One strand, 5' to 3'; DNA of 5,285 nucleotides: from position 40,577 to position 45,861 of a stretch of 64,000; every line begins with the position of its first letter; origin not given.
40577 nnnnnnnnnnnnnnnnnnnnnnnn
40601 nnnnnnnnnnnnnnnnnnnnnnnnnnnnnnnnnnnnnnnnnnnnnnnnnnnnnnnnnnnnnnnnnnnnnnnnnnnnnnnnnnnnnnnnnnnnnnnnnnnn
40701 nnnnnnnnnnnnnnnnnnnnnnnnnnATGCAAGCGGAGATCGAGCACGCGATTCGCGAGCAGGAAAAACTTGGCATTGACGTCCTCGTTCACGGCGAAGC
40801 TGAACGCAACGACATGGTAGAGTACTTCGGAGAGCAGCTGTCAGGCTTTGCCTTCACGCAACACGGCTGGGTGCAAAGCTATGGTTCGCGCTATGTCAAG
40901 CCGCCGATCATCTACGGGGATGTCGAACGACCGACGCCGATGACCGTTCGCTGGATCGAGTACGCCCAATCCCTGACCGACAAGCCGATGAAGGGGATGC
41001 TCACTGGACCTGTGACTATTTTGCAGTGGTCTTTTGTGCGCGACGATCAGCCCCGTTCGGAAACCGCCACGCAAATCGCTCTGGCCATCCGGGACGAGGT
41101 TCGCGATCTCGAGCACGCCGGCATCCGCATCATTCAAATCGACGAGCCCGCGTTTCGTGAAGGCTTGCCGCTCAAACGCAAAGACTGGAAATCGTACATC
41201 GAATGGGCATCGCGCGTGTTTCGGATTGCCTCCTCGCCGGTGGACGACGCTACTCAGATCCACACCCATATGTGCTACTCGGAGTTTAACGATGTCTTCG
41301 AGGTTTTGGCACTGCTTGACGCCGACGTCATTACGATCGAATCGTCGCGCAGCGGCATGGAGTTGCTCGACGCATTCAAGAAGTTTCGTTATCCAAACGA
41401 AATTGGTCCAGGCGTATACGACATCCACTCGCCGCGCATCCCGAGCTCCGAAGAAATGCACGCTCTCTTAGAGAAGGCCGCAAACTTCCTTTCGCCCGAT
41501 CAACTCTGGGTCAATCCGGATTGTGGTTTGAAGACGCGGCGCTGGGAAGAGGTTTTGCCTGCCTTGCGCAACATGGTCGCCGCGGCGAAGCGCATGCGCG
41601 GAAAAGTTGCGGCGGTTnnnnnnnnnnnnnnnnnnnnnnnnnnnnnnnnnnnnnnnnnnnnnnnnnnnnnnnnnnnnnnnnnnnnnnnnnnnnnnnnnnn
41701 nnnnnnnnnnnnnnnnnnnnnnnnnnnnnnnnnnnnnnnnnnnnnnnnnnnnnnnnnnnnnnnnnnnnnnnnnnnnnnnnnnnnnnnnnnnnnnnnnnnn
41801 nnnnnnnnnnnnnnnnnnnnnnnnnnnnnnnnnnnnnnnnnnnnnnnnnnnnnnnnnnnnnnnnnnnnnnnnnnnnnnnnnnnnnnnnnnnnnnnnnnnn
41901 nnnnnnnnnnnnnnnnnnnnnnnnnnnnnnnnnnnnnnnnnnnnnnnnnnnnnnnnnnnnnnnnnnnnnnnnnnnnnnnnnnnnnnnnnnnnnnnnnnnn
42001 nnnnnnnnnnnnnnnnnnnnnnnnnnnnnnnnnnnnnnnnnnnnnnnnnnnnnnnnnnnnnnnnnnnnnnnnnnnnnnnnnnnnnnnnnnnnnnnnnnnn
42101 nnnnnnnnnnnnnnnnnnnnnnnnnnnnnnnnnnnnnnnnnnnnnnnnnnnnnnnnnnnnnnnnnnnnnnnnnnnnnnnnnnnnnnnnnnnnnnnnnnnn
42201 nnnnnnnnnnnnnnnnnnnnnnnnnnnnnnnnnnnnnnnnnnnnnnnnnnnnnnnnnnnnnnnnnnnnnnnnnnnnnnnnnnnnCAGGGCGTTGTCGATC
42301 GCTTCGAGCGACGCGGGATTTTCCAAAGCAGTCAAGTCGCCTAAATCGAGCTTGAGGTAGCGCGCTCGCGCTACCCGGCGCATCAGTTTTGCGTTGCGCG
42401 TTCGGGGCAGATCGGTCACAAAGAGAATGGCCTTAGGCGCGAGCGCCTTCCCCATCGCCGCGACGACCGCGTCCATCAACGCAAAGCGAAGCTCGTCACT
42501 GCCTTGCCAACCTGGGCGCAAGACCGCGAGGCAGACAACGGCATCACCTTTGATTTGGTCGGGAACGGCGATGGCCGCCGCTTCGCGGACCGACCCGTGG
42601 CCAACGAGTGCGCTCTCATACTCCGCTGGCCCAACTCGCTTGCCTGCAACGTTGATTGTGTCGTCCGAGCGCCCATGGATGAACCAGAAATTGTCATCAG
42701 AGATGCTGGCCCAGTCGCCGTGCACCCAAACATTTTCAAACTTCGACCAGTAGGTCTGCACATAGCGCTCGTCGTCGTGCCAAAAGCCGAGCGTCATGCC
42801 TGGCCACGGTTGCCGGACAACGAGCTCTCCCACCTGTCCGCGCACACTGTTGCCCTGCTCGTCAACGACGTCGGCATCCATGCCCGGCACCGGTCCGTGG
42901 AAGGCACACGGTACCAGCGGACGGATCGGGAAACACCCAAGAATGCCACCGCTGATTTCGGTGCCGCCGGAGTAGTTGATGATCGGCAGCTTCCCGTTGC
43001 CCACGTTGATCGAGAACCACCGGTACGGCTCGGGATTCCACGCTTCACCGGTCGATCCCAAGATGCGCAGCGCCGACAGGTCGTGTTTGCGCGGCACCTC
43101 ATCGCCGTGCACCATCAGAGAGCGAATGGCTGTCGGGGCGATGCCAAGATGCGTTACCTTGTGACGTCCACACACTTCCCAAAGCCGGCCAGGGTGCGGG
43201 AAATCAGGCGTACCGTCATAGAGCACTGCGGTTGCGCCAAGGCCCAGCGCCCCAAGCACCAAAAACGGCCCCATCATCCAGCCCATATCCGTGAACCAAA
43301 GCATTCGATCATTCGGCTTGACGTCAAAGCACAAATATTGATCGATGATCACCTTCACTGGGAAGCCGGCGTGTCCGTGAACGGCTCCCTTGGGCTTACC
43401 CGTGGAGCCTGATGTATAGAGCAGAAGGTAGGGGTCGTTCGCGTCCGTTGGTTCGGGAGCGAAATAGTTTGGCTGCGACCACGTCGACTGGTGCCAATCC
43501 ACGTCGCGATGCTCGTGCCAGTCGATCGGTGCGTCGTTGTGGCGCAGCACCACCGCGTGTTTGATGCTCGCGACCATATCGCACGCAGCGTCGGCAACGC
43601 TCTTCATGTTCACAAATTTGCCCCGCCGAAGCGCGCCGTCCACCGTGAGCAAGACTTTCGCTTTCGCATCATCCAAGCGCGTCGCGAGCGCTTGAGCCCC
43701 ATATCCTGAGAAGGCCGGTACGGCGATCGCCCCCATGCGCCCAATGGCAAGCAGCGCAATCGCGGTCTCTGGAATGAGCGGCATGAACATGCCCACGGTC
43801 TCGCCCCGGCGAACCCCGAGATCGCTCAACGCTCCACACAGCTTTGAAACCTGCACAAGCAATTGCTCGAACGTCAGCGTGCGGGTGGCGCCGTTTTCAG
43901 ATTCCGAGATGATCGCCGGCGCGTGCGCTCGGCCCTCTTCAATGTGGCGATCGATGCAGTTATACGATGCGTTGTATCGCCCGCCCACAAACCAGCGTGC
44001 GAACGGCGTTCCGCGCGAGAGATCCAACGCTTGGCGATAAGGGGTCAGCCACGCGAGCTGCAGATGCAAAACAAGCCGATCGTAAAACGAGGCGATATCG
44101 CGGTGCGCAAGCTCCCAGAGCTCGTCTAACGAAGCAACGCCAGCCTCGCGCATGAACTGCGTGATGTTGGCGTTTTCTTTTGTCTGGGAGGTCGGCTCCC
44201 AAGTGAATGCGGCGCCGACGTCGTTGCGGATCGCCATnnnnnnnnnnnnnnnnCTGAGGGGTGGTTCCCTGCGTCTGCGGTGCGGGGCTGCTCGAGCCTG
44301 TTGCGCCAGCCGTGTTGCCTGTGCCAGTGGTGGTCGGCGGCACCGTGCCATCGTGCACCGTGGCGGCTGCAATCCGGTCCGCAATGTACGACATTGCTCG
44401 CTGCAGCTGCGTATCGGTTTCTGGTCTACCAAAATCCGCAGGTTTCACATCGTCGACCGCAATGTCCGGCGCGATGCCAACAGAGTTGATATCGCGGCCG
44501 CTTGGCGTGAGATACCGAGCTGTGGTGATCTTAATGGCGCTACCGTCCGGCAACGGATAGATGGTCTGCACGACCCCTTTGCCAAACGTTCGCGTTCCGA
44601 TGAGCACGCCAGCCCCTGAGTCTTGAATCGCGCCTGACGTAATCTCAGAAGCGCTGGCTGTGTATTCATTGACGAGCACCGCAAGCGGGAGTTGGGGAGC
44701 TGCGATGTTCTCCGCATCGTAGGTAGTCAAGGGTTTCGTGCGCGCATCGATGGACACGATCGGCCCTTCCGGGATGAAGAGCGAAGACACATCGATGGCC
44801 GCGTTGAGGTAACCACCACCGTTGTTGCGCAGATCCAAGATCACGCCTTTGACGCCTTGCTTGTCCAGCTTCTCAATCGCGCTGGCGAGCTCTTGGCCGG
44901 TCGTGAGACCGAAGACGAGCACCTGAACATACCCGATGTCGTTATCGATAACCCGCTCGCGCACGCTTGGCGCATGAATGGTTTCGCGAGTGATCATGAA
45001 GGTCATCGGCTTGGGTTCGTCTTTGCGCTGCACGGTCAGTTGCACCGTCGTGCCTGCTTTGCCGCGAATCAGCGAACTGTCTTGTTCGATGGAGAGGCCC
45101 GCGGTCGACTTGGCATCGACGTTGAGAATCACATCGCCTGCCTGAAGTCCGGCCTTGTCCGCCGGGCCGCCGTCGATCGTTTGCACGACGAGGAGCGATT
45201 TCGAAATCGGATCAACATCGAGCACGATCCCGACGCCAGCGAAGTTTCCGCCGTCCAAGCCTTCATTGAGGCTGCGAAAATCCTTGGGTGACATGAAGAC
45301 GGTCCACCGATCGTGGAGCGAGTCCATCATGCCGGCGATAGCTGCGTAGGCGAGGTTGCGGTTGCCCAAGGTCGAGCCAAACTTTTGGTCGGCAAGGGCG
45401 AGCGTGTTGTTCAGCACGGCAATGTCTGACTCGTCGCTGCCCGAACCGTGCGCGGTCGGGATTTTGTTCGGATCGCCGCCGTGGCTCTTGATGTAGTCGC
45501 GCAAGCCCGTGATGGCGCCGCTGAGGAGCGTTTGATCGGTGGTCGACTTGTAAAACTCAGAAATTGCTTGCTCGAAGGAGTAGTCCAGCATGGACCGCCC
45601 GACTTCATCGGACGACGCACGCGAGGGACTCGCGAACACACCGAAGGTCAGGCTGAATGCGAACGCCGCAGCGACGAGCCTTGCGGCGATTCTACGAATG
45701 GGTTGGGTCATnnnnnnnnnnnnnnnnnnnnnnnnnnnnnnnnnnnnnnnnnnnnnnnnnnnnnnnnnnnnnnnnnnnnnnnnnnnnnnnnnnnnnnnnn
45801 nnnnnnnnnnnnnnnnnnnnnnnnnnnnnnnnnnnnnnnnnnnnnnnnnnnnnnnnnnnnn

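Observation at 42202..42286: BIME-like composite: one family-B and two tandem family-A REPs packed into the 125-bp uma2-acs spacer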

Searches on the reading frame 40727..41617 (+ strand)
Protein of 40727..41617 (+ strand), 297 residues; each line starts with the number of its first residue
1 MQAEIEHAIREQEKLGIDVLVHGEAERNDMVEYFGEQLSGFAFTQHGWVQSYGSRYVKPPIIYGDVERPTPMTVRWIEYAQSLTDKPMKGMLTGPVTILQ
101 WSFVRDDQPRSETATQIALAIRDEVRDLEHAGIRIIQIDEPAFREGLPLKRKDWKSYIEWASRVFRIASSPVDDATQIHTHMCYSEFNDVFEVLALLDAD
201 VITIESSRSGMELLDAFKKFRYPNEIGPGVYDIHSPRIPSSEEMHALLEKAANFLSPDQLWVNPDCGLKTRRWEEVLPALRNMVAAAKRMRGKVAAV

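Call 9: search_protein_families(library=pfam, proteins=[window:40727-41617:+])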
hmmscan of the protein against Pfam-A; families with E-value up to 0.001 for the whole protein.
window:40727-41617:+ (297 aa): 2 families
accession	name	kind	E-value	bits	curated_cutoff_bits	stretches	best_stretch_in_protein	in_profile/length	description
PF01717.24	Meth_synt_2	-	5.2e-141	470.1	21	1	1-288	36-323/324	Cobalamin-independent synthase, Catalytic domain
PF08267.18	Meth_synt_1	-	3.9e-07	30.4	27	1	78-224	141-279/313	Cobalamin-independent synthase, N-terminal domain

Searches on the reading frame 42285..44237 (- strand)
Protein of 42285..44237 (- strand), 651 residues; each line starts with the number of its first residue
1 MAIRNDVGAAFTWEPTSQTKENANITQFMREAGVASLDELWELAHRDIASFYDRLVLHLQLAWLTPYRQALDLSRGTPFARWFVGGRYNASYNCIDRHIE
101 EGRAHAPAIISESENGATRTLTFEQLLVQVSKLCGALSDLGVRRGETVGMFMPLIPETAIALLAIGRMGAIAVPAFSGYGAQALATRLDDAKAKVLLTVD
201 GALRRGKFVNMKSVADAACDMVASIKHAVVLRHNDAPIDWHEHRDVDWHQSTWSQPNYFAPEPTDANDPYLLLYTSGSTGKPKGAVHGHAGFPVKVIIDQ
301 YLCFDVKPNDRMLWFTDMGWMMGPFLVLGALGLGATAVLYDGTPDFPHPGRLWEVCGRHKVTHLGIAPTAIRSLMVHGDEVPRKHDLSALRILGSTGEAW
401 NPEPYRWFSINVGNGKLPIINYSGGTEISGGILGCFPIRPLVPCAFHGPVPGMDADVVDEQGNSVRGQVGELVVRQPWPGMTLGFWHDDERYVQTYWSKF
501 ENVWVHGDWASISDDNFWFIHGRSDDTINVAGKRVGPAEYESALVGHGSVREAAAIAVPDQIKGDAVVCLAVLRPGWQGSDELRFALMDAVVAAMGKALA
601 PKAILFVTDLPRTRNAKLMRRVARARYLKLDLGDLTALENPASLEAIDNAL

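Call 9: search_protein_families(library=pfam, proteins=[window:42285-44237:-])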
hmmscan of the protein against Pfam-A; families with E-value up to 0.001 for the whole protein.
window:42285-44237:- (651 aa): 3 families
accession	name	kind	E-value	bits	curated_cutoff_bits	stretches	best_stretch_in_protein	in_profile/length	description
PF00501.34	AMP-binding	-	1.4e-70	238.5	29.9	1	103-486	8-384/384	AMP-binding enzyme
PF13193.12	AMP-binding_C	-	3.1e-17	63.7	24.5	1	539-617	1-76/76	AMP-binding enzyme C-terminal domain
PF16177.11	ACAS_N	-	5.3e-12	45.8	27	1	38-94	2-55/55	Acetyl-coenzyme A synthetase N-terminus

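Call 11: find_encoding_contigs(protein=window:42285-44237:-, flank=3000, max_places=10)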
Protein window:42285-44237:- (651 aa): 3 contigs read that carry it; 3 places shown.
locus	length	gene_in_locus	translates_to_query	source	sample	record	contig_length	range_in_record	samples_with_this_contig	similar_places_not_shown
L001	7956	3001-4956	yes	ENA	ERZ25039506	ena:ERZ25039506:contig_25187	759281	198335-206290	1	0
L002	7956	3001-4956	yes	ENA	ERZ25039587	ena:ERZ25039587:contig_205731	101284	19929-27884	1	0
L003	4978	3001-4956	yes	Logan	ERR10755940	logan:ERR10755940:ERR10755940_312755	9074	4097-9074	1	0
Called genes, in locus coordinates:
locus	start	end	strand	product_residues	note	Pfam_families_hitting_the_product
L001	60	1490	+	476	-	PF22694:CtpB_N-like (faint), PF00595:PDZ, PF13180:PDZ_2, PF17820:PDZ_6, PF03572:Peptidase_S41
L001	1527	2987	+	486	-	PF00595:PDZ, PF13180:PDZ_2, PF17820:PDZ_6, PF03572:Peptidase_S41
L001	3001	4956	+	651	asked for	PF16177:ACAS_N, PF00501:AMP-binding, PF13193:AMP-binding_C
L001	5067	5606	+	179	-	PF05685:Uma2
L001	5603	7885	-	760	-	PF08267:Meth_synt_1, PF01717:Meth_synt_2, PF08267:Meth_synt_1 (weak)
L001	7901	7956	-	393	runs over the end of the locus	PF02771:Acyl-CoA_dh_N, PF02770:Acyl-CoA_dh_M, PF00441:Acyl-CoA_dh_1, PF08028:Acyl-CoA_dh_2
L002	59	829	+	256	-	PF22694:CtpB_N-like (faint), PF00595:PDZ, PF13180:PDZ_2, PF17820:PDZ_6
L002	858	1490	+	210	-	PF03572:Peptidase_S41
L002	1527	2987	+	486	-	PF00595:PDZ, PF13180:PDZ_2, PF17820:PDZ_6, PF03572:Peptidase_S41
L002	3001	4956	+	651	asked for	PF16177:ACAS_N, PF00501:AMP-binding, PF13193:AMP-binding_C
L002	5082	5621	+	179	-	PF05685:Uma2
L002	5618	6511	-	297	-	PF01717:Meth_synt_2, PF08267:Meth_synt_1 (weak)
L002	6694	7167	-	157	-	PF08267:Meth_synt_1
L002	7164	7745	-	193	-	PF08267:Meth_synt_1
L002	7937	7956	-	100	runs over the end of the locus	PF08028:Acyl-CoA_dh_2, PF00441:Acyl-CoA_dh_1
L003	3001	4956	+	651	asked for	PF16177:ACAS_N, PF00501:AMP-binding, PF13193:AMP-binding_C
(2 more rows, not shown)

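Call 42: find_homologous_proteins(query=window:42285-44237:-, max_evalue=1e-150)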
Query window:42285-44237:- (651 aa): 7761 proteins with E <= 1e-150 among 8000 candidates; the best 120 are listed.
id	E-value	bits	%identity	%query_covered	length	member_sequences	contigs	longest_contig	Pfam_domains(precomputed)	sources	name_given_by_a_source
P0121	0.0e+0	1435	93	100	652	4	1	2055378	PF16177.12,PF00501.35,PF13193.13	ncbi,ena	-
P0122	0.0e+0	1276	82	100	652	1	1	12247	PF16177.12,PF00501.35,PF13193.13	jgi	jgi:acetyl-CoA synthetase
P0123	0.0e+0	1264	81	100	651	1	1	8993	PF16177.12,PF00501.35,PF13193.13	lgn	-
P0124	0.0e+0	1255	81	100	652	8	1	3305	PF16177.12,PF00501.35,PF13193.13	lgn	-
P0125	0.0e+0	1254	81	100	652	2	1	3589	PF16177.12,PF00501.35,PF13193.13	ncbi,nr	ncbi:MAG TPA: AMP-binding protein [Candidatus Eremiobacteraceae bacterium]|nr:AMP-binding protein [C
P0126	0.0e+0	1252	82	100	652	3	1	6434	PF16177.12,PF00501.35,PF13193.13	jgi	jgi:acetyl-CoA synthetase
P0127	0.0e+0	1249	81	100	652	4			PF16177.12,PF00501.35,PF13193.13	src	-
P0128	0.0e+0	1240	80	100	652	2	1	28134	PF16177.12,PF00501.35,PF13193.13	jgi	jgi:acetyl-CoA synthetase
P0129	0.0e+0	1234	80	100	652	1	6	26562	PF16177.12,PF00501.35,PF13193.13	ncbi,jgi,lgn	-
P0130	0.0e+0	1228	79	100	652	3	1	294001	PF16177.12,PF00501.35,PF13193.13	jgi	-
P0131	0.0e+0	1225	79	100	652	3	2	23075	PF16177.12,PF00501.35,PF13193.13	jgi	-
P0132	0.0e+0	1218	79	100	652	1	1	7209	PF16177.12,PF00501.35,PF13193.13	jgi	jgi:acetyl-CoA synthetase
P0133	0.0e+0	1212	80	99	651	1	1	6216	PF16177.12,PF00501.35,PF13193.13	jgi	jgi:acetyl-CoA synthetase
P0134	0.0e+0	1208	80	100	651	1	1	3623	PF16177.12,PF00501.35,PF13193.13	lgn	-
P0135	0.0e+0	1190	79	99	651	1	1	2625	PF16177.12,PF00501.35,PF13193.13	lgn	-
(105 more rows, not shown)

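Call 45: find_encoding_contigs(protein=P0122, flank=1500, max_places=2)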
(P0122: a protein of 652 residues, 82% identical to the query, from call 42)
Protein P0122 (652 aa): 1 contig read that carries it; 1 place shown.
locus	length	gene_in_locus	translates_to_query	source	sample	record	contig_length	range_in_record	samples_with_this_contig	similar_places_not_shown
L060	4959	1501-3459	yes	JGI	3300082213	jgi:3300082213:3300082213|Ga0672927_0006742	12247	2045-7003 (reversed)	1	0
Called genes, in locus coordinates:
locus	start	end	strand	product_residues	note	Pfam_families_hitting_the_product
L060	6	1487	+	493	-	PF22694:CtpB_N-like (faint), PF00595:PDZ, PF13180:PDZ_2, PF17820:PDZ_6, PF03572:Peptidase_S41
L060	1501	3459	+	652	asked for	PF16177:ACAS_N, PF00501:AMP-binding, PF13193:AMP-binding_C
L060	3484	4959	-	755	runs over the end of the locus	PF08267:Meth_synt_1, PF01717:Meth_synt_2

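Call 46: find_encoding_contigs(protein=P0130, flank=1500, max_places=2)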
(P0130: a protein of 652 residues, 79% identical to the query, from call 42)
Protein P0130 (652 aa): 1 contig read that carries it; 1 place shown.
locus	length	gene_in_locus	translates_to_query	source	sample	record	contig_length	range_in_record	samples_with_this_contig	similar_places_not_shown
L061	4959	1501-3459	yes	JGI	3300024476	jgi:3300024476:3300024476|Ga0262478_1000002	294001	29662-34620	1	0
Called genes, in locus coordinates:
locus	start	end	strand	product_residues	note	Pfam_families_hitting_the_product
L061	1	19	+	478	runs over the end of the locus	PF22694:CtpB_N-like (faint), PF00595:PDZ, PF13180:PDZ_2, PF17820:PDZ_6, PF03572:Peptidase_S41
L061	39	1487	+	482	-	PF22694:CtpB_N-like (faint), PF00595:PDZ, PF13180:PDZ_2, PF17820:PDZ_6, PF03572:Peptidase_S41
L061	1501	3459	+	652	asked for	PF16177:ACAS_N, PF00501:AMP-binding, PF13193:AMP-binding_C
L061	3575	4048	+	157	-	PF05685:Uma2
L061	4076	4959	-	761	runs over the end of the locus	PF08267:Meth_synt_1, PF01717:Meth_synt_2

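Call 47: find_encoding_contigs(protein=P0128, flank=1500, max_places=2)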
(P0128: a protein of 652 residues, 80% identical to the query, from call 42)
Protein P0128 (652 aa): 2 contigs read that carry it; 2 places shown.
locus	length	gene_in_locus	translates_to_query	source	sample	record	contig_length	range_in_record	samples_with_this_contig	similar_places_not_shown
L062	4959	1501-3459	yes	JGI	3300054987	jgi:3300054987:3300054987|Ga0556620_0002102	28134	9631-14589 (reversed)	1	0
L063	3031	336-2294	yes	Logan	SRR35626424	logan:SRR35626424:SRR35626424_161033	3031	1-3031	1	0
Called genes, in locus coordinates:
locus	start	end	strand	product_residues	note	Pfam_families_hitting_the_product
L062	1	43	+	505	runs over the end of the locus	PF22694:CtpB_N-like (faint), PF00595:PDZ, PF13180:PDZ_2, PF17820:PDZ_6, PF03572:Peptidase_S41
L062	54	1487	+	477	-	PF22694:CtpB_N-like (faint), PF00595:PDZ, PF13180:PDZ_2, PF17820:PDZ_6, PF03572:Peptidase_S41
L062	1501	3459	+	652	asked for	PF16177:ACAS_N, PF00501:AMP-binding, PF13193:AMP-binding_C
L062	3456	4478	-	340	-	PF00561:Abhydrolase_1, PF12697:Abhydrolase_6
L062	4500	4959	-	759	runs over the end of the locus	PF08267:Meth_synt_1, PF01717:Meth_synt_2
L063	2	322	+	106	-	?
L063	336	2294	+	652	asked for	PF16177:ACAS_N, PF00501:AMP-binding, PF13193:AMP-binding_C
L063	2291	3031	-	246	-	?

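Call 69: find_encoding_contigs(protein=P0121, flank=10000, max_places=1)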
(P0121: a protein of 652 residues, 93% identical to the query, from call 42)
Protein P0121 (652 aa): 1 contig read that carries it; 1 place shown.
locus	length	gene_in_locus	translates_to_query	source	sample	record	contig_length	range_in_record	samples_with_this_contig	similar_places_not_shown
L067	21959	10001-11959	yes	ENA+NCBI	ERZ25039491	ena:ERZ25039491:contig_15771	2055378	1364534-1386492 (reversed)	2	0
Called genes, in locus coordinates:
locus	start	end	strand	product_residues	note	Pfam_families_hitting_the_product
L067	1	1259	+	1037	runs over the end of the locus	PF13620:CarboxypepD_reg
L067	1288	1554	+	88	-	-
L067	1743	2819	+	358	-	-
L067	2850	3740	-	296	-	PF02771:Acyl-CoA_dh_N (faint), PF02770:Acyl-CoA_dh_M, PF00441:Acyl-CoA_dh_1, PF08028:Acyl-CoA_dh_2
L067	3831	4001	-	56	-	PF02771:Acyl-CoA_dh_N (weak)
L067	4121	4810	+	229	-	PF02463:SMC_N (faint), PF00005:ABC_tran, PF13304:AAA_21 (faint)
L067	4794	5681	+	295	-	PF18075:FtsX_ECD, PF02687:FtsX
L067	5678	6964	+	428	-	PF24568:CC_PcsB, PF01551:Peptidase_M23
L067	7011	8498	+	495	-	PF22694:CtpB_N-like (faint), PF00595:PDZ, PF13180:PDZ_2, PF17820:PDZ_6, PF03572:Peptidase_S41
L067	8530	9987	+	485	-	PF00595:PDZ, PF13180:PDZ_2, PF17820:PDZ_6, PF03572:Peptidase_S41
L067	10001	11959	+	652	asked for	PF16177:ACAS_N, PF00501:AMP-binding, PF13193:AMP-binding_C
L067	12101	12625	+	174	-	PF05685:Uma2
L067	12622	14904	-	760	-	PF08267:Meth_synt_1, PF01717:Meth_synt_2, PF08267:Meth_synt_1 (weak)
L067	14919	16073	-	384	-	PF02771:Acyl-CoA_dh_N, PF02770:Acyl-CoA_dh_M, PF00441:Acyl-CoA_dh_1, PF08028:Acyl-CoA_dh_2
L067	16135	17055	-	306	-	PF00226:DnaJ, PF01556:DnaJ_C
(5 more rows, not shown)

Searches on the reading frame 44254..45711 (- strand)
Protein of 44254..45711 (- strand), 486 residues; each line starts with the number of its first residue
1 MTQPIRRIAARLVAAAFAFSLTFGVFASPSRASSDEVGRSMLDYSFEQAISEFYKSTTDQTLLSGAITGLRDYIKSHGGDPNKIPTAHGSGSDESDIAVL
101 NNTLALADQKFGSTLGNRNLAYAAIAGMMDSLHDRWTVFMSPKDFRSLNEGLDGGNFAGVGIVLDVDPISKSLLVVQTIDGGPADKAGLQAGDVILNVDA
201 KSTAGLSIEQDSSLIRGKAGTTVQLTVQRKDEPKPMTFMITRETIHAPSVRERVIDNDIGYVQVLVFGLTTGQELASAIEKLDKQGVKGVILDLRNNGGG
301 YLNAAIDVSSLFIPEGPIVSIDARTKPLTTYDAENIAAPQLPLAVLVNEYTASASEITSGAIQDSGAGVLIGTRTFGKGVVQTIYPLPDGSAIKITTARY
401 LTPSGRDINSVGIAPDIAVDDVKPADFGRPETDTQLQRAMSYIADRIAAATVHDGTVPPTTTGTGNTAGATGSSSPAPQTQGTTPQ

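Call 9: search_protein_families(library=pfam, proteins=[window:44254-45711:-])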
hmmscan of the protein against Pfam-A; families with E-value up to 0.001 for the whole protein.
window:44254-45711:- (486 aa): 6 families
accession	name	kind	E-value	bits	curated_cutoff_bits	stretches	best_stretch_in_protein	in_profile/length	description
PF03572.23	Peptidase_S41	-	2.3e-56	190.3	24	1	258-419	1-165/165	Peptidase family S41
PF17820.7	PDZ_6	-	1.7e-12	47.3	27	1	178-229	5-54/54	PDZ domain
PF13180.12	PDZ_2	-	9.8e-11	42.2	27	1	166-234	7-74/80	PDZ domain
PF00595.29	PDZ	-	1.6e-08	35.2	23.2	1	159-228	11-81/81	PDZ domain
PF22694.1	CtpB_N-like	-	2.2e-05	25.3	27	0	93-141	34-82/85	Activating protease CtpB N-terminal domain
PF14685.13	PDZ_Tricorn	-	0.00095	19.6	25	0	182-234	31-82/88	Tricorn protease PDZ domain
